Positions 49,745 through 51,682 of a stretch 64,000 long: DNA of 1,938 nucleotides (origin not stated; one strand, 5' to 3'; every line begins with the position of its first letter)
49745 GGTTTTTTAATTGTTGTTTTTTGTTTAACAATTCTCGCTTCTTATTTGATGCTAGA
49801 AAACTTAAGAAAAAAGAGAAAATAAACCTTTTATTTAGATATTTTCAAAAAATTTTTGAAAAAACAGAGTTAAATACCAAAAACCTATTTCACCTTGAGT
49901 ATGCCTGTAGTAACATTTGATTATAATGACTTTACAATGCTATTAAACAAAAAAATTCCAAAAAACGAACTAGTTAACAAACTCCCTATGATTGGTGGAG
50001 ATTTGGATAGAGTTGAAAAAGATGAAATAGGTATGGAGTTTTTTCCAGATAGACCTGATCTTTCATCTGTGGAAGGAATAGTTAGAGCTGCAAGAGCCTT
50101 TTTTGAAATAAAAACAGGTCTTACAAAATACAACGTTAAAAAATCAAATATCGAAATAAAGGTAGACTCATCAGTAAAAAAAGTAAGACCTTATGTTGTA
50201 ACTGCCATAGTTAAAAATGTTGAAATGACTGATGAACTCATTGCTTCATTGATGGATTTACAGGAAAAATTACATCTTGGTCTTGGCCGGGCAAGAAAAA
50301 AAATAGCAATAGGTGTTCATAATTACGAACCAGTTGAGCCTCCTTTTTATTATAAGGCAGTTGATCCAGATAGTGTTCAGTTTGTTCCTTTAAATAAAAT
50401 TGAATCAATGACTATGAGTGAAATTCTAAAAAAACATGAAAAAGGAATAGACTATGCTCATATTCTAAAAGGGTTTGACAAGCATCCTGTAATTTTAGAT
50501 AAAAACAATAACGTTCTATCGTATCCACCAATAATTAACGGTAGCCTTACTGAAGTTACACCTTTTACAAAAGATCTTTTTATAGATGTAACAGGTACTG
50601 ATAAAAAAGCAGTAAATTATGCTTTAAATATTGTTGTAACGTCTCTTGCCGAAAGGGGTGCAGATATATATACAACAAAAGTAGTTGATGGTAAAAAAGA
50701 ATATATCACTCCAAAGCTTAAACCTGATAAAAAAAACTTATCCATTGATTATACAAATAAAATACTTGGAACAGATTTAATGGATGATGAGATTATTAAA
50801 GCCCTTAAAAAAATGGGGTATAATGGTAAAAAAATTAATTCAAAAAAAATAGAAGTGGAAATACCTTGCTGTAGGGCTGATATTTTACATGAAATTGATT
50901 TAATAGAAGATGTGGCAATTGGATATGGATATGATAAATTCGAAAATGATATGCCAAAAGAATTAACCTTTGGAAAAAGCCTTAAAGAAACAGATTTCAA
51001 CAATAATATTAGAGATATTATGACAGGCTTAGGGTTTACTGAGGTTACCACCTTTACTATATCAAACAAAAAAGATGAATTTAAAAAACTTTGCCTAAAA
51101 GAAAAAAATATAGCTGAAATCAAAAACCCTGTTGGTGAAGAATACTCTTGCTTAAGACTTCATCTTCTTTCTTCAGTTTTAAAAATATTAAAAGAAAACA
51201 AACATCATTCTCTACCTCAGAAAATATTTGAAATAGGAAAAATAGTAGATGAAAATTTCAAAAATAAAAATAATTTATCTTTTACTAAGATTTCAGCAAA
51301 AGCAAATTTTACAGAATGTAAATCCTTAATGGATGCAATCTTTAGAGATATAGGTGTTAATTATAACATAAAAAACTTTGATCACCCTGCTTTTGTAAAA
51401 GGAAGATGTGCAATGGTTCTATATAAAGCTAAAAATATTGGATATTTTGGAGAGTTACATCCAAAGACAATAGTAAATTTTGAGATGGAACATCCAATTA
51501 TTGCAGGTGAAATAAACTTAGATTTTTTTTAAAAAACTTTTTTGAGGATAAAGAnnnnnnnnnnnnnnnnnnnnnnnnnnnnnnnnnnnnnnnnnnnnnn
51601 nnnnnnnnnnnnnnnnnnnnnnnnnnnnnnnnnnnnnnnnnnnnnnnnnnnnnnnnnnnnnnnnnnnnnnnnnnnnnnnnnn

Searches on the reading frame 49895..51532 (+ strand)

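Call 39: search_protein_families(library=pfam, proteins=[window:49895-51532:+], max_evalue=0.001)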
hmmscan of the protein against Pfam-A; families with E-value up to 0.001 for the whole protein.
window:49895-51532:+ (545 aa): 3 families
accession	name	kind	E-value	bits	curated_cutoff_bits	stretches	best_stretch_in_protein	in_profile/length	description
PF17759.6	tRNA_synthFbeta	-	5.6e-39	134.3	22.4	1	354-542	6-214/214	Phenylalanyl tRNA synthetase beta chain CLM domain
PF03484.21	B5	-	2.1e-22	79.5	28.6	1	281-346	2-67/67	tRNA synthetase B5 domain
PF03483.22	B3_4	-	6e-07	29.7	29.3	1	116-261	35-158/174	B3/4 domain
